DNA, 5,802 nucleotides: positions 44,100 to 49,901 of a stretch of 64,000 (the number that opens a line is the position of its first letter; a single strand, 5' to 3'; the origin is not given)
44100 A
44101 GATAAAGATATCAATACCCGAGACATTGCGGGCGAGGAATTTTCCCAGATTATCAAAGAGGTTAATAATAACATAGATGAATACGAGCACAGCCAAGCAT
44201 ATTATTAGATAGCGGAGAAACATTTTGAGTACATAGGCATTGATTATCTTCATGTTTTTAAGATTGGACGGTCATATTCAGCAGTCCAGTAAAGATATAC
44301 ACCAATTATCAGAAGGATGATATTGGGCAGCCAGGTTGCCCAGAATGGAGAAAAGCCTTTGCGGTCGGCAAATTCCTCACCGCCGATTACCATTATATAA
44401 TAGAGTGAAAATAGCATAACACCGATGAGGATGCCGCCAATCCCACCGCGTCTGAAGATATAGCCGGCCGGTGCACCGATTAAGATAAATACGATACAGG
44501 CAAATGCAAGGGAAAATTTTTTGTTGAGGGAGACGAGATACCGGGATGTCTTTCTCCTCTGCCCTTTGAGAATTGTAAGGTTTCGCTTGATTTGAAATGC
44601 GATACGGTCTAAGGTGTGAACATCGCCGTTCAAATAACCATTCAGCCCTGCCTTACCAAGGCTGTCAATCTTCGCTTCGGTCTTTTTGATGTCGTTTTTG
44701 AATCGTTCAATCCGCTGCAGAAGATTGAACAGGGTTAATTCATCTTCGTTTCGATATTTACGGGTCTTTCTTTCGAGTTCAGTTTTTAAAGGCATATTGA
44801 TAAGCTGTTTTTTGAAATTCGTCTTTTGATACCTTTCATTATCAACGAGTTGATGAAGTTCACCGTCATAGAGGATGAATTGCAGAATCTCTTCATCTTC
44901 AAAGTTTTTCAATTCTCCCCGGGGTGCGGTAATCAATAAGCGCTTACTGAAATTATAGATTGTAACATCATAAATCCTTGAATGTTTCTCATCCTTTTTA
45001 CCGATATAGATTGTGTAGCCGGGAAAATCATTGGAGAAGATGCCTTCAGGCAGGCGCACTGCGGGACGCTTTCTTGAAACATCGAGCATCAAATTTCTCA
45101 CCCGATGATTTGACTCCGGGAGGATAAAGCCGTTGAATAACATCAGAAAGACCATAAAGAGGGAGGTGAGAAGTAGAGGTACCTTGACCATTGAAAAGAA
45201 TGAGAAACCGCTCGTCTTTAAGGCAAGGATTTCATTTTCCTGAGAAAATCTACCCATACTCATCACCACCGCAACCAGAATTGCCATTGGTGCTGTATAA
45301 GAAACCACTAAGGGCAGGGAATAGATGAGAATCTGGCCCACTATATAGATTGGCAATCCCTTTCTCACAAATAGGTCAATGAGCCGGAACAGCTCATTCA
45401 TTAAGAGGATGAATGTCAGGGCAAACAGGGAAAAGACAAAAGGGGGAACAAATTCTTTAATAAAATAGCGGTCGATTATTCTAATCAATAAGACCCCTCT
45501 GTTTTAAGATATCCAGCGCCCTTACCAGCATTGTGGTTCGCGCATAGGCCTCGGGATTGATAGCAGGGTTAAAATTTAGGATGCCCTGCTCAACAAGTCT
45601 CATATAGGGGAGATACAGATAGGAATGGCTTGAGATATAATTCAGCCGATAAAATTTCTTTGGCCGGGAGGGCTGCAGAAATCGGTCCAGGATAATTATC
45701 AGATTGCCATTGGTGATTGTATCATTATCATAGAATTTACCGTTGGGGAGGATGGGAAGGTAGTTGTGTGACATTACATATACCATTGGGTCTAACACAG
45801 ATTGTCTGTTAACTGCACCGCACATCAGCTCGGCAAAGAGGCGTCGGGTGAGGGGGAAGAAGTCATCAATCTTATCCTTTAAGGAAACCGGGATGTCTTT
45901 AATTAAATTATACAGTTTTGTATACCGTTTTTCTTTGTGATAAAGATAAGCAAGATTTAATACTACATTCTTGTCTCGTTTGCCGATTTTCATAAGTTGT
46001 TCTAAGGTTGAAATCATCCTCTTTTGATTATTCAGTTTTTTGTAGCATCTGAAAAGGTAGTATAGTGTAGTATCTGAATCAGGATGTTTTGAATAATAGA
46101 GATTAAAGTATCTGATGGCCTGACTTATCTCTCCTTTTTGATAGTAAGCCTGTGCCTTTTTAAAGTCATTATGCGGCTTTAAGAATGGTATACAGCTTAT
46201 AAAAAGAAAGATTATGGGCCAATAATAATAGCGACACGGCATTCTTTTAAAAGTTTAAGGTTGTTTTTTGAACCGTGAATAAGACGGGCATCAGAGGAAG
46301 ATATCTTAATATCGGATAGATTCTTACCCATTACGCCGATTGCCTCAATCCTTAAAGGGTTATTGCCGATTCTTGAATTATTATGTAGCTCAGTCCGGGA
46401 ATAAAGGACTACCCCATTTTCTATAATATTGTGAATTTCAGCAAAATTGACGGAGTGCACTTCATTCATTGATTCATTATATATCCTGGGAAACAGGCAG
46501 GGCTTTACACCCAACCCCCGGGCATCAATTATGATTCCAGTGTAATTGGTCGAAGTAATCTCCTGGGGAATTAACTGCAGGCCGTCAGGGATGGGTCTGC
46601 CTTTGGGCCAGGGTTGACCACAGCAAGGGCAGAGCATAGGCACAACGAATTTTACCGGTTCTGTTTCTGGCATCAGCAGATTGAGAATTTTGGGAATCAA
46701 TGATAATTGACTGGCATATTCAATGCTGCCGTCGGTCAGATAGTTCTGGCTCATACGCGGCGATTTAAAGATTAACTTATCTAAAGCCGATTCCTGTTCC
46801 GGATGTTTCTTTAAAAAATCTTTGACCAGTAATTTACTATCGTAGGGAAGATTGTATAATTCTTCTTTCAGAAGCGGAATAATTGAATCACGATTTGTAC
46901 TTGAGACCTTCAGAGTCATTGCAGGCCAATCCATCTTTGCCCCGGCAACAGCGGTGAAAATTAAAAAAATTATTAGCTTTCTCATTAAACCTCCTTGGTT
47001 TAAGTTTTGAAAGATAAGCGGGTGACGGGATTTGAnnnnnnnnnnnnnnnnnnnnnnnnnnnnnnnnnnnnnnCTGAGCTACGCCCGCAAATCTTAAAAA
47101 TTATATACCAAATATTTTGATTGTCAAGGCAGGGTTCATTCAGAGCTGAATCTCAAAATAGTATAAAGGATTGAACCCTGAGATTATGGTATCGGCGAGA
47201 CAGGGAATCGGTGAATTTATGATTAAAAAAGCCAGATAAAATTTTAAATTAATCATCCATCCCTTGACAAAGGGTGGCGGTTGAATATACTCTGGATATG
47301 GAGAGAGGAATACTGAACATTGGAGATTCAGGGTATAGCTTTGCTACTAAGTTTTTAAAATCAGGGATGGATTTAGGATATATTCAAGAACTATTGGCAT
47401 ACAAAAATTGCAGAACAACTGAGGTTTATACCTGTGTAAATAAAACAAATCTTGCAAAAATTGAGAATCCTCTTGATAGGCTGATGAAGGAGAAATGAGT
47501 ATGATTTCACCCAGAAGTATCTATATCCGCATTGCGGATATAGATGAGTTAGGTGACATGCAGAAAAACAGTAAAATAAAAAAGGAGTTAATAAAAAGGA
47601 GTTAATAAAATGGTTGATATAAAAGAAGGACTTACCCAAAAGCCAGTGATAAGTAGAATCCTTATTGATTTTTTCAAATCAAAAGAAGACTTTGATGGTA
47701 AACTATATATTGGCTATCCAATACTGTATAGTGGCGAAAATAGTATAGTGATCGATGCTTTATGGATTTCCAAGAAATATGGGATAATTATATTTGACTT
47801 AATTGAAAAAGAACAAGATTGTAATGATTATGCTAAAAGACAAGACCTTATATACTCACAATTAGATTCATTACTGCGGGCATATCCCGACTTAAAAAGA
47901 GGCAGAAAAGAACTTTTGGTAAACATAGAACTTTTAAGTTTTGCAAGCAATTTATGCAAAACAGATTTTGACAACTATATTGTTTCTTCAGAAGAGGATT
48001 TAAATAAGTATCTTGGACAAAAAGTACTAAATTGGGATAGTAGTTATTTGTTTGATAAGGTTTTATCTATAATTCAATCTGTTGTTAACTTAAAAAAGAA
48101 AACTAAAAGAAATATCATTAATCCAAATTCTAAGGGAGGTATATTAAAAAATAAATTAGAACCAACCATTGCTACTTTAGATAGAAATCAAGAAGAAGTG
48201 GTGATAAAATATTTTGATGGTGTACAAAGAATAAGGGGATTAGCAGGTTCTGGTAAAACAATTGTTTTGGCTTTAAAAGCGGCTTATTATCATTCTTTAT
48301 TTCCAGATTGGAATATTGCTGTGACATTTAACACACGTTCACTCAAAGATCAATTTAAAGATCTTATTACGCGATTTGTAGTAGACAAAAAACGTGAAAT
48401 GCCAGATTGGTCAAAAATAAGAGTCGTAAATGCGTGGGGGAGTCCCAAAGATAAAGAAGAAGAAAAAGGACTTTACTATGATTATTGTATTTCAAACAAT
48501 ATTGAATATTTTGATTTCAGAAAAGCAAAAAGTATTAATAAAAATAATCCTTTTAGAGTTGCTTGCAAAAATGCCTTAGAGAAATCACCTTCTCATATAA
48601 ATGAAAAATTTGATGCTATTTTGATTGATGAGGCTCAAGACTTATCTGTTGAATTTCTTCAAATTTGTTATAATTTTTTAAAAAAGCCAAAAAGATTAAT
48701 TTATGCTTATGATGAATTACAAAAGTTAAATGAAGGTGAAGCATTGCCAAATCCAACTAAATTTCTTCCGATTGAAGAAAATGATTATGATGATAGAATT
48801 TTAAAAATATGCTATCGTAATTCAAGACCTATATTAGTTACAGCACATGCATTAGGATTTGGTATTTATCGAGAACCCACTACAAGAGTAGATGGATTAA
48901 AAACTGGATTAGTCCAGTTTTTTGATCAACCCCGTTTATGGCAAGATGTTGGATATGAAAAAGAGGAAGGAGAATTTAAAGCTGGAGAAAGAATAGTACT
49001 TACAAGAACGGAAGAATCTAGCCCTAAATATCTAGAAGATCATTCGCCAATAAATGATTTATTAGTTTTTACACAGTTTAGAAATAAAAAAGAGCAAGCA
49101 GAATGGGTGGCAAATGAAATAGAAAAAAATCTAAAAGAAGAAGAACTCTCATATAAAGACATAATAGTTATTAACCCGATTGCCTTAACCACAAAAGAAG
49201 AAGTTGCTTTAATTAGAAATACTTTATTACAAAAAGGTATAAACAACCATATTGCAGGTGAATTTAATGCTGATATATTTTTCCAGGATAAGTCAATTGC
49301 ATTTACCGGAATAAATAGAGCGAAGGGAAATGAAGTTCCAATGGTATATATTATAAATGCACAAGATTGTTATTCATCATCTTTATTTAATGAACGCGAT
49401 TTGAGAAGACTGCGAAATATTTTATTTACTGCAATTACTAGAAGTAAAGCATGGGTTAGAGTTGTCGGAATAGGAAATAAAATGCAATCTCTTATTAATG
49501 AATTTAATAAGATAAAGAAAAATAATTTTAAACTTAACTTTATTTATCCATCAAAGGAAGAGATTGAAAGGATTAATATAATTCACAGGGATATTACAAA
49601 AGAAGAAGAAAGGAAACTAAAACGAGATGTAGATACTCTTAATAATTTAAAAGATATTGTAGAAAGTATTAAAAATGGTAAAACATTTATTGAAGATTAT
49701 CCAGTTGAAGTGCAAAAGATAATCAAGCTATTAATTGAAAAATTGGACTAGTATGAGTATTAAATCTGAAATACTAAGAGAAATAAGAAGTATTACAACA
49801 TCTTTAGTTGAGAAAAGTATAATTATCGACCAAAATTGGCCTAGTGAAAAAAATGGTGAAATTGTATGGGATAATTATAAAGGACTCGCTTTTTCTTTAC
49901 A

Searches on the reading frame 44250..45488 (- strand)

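Call 64: search_protein_families(library=ncbifam, proteins=[window:44250-45488:-], max_evalue=1e-10)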
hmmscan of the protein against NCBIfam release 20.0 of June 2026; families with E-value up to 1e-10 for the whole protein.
window:44250-45488:- (412 aa): 2 families
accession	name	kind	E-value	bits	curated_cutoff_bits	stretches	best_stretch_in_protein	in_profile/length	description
TIGR04407.1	LptF_YjgP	equivalog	1.7e-60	204.6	230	1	4-401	1-346/347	LPS export ABC transporter permease LptF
TIGR04408.1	LptG_lptG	equivalog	1.5e-40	138.9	240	2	4-265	1-255/351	LPS export ABC transporter permease LptG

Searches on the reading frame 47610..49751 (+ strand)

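Call 64: search_protein_families(library=ncbifam, proteins=[window:47610-49751:+], max_evalue=1e-10)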
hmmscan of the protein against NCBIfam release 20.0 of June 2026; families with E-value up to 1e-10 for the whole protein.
window:47610-49751:+ (713 aa): 1 family
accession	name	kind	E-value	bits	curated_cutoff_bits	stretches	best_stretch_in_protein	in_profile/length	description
NF053713.1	helicas_STM2767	equivalog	3e-30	105.2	550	1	125-668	115-614/665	STM2767 family DEAD/DEAH box helicase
